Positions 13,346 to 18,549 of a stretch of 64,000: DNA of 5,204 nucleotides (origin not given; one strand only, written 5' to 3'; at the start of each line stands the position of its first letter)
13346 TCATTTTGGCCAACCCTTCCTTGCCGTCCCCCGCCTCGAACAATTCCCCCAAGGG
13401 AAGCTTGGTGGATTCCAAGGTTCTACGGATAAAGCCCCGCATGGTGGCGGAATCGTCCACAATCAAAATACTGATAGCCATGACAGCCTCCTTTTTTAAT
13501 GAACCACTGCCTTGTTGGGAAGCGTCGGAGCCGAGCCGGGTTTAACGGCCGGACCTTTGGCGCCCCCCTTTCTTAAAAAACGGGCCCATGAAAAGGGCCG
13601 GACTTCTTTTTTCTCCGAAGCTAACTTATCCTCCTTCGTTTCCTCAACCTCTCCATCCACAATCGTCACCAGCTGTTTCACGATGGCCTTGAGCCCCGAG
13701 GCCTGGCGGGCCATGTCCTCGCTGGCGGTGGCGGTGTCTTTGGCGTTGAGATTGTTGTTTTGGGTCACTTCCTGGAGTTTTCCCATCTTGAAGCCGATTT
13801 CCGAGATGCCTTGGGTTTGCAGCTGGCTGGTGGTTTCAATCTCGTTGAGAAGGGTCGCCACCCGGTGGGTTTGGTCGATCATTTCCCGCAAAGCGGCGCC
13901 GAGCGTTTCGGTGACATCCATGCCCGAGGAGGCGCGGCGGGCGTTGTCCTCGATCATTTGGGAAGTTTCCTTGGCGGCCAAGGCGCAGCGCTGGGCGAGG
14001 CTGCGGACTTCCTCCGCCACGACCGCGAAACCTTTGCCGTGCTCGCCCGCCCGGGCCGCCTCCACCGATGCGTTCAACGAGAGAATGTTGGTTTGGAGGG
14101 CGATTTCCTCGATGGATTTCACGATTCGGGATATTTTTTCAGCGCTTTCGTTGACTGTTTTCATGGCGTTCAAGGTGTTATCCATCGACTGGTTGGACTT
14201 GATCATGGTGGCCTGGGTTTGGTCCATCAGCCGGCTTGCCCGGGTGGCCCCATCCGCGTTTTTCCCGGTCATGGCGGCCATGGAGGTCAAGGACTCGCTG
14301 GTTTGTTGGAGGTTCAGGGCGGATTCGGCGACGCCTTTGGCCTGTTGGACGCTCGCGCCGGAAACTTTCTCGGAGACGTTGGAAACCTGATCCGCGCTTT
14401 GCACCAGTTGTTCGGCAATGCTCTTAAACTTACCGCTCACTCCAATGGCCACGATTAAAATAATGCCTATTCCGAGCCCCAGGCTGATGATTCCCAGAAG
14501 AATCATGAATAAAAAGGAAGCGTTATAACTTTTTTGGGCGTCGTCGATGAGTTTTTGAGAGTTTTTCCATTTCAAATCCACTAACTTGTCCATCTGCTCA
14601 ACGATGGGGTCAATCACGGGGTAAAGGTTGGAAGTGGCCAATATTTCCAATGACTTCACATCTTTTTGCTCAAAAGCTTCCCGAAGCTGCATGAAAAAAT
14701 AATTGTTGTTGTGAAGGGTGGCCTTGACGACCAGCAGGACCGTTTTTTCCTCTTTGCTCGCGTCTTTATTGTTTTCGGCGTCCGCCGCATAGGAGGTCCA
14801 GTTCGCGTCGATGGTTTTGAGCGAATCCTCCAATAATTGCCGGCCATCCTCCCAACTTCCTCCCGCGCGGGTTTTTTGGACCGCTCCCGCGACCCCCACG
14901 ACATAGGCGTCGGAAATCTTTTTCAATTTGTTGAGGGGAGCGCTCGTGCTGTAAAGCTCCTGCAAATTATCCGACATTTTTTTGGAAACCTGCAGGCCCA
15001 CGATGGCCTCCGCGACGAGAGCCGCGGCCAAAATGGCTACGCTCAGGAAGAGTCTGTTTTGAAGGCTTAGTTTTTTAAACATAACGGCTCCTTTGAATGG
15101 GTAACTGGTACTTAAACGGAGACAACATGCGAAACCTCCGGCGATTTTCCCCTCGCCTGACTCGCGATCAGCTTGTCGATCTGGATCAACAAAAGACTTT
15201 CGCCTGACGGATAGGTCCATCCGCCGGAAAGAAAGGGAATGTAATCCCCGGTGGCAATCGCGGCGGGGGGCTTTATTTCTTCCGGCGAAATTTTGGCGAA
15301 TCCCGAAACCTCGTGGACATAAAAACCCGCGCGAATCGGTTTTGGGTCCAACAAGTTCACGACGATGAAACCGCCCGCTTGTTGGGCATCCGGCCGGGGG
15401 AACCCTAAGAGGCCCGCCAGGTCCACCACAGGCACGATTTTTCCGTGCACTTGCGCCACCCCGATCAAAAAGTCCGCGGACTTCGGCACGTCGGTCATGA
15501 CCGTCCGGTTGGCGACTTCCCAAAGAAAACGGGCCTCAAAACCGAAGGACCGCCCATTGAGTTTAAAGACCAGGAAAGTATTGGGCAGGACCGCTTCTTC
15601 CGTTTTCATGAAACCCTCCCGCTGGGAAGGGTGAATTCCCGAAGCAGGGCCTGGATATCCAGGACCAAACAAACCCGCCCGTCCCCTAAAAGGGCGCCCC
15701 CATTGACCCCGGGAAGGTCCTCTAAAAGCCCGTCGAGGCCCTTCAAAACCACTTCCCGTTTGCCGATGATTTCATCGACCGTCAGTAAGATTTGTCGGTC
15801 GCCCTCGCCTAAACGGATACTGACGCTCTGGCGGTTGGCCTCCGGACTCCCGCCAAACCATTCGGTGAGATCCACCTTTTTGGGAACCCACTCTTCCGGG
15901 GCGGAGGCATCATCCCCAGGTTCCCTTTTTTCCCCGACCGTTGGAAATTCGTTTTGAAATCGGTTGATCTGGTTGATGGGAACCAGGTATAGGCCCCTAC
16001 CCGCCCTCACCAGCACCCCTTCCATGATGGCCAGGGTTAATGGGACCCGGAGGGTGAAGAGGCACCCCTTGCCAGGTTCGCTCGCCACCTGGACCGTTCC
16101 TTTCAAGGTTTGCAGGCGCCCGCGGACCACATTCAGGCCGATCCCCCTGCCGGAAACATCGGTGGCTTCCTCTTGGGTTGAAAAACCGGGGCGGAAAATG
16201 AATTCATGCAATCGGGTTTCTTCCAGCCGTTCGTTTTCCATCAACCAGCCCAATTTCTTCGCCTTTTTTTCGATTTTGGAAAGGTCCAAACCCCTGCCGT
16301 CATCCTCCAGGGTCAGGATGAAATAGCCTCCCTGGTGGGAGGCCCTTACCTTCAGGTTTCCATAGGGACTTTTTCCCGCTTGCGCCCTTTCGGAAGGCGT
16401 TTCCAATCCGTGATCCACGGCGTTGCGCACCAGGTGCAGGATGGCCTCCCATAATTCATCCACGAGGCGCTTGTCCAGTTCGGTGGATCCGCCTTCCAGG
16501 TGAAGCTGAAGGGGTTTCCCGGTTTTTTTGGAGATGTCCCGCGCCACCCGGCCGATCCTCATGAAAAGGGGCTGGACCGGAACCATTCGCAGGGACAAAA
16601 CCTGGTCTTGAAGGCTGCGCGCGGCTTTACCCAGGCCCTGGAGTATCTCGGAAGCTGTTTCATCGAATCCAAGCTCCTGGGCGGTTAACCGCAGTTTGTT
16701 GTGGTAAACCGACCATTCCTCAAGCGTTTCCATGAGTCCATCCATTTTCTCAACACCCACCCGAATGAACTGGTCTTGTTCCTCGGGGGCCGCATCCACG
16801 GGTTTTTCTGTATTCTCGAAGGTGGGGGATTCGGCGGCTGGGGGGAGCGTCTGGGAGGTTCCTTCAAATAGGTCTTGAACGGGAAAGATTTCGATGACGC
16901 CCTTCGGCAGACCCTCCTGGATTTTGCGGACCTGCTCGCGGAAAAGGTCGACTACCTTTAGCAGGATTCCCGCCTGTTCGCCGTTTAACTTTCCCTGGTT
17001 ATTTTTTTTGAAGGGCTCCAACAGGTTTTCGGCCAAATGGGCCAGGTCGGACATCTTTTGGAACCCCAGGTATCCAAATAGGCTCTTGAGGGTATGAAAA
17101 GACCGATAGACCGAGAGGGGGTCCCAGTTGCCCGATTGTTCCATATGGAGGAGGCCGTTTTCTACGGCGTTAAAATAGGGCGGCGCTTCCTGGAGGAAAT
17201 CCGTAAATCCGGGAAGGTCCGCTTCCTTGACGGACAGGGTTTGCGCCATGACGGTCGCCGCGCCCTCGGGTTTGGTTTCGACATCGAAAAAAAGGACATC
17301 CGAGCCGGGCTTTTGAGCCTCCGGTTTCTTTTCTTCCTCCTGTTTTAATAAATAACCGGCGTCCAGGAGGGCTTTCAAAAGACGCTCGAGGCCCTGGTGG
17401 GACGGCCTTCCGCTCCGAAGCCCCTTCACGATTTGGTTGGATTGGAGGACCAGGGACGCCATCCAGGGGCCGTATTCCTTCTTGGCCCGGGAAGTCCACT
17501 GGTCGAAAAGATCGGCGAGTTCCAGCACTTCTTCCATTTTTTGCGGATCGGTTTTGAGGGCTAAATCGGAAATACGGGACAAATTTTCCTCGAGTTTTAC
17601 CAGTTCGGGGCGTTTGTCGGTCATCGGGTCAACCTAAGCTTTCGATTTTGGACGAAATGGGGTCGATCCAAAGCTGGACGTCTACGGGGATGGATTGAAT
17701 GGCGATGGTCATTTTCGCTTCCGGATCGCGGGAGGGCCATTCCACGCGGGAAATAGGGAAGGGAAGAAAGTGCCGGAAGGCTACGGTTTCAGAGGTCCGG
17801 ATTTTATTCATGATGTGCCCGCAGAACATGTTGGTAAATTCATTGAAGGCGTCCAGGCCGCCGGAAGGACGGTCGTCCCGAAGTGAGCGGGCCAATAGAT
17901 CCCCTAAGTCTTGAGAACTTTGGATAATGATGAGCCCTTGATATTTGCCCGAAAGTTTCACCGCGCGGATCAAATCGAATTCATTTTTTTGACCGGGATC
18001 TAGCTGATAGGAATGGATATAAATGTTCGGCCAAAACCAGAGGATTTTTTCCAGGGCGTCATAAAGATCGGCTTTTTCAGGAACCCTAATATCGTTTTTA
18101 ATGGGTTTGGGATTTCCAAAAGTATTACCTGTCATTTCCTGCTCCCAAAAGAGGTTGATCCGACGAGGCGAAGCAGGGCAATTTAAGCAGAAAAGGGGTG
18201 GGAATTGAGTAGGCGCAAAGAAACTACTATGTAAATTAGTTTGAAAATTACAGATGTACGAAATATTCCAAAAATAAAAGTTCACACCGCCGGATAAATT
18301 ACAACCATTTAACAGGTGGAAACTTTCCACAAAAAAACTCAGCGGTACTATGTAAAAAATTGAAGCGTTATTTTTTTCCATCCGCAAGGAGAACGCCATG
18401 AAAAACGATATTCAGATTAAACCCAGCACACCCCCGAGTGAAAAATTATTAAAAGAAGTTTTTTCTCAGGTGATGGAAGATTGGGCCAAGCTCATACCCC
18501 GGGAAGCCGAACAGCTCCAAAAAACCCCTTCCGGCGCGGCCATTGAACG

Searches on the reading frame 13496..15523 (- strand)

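Call 29: search_protein_families(library=pfam, proteins=[window:13496-15523:-], max_evalue=0.0001)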
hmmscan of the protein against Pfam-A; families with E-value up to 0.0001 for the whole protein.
window:13496-15523:- (675 aa): 1 family
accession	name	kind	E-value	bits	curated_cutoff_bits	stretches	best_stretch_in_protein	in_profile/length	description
PF00015.26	MCPsignal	-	4.1e-40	137.9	34.6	1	433-586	4-171/172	Methyl-accepting chemotaxis protein (MCP) signalling domain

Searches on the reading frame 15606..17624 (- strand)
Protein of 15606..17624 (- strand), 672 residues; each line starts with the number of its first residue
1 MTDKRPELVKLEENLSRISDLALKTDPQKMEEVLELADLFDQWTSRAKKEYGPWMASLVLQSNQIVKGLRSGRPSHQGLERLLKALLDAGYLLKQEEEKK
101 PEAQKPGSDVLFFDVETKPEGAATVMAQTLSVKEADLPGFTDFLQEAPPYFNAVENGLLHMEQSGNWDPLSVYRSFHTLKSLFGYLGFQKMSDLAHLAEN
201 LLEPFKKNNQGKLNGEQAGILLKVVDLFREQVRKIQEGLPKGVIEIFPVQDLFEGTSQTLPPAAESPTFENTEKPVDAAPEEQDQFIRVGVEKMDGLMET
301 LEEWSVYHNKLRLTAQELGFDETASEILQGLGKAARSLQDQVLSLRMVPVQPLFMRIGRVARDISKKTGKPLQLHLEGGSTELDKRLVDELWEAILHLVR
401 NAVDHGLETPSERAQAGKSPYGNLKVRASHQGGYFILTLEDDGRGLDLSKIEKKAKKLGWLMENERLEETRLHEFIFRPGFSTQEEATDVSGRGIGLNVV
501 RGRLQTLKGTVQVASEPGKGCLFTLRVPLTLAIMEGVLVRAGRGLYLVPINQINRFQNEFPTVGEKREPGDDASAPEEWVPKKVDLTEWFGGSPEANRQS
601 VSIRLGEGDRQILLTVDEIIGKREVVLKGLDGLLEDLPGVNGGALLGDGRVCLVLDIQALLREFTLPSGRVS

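Call 29: search_protein_families(library=pfam, proteins=[window:15606-17624:-], max_evalue=0.0001)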
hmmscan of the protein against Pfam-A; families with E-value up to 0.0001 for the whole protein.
window:15606-17624:- (672 aa): 4 families
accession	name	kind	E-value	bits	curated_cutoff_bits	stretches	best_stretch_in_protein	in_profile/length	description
PF02518.31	HATPase_c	-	2.4e-17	63.8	26.4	1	390-530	5-110/111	Histidine kinase-, DNA gyrase B-, and HSP90-like ATPase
PF01584.24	CheW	-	1e-10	41.8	23.5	1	537-663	3-136/138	CheW-like domain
PF01627.28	Hpt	-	3.9e-10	40.3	24.6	1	141-221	4-74/84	Hpt domain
PF02895.20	H-kinase_dim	-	1.3e-05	26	23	1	285-344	2-67/68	Signal transducing histidine kinase, homodimeric domain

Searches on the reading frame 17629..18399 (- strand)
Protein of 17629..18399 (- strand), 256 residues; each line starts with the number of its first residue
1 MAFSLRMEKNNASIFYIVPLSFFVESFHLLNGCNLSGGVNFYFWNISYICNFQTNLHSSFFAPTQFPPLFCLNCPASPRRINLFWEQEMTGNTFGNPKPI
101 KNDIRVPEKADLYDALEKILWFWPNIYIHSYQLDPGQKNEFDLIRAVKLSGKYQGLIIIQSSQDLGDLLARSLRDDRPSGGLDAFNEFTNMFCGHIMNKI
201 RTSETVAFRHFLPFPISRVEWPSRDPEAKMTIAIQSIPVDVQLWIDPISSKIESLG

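Call 29: search_protein_families(library=pfam, proteins=[window:17629-18399:-], max_evalue=0.0001)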
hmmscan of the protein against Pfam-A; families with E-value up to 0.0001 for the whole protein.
window:17629-18399:- (256 aa): 1 family
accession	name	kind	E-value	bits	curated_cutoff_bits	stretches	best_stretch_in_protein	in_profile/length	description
PF13690.11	CheX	-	5.2e-06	26.9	27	1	147-204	5-63/94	Chemotaxis phosphatase CheX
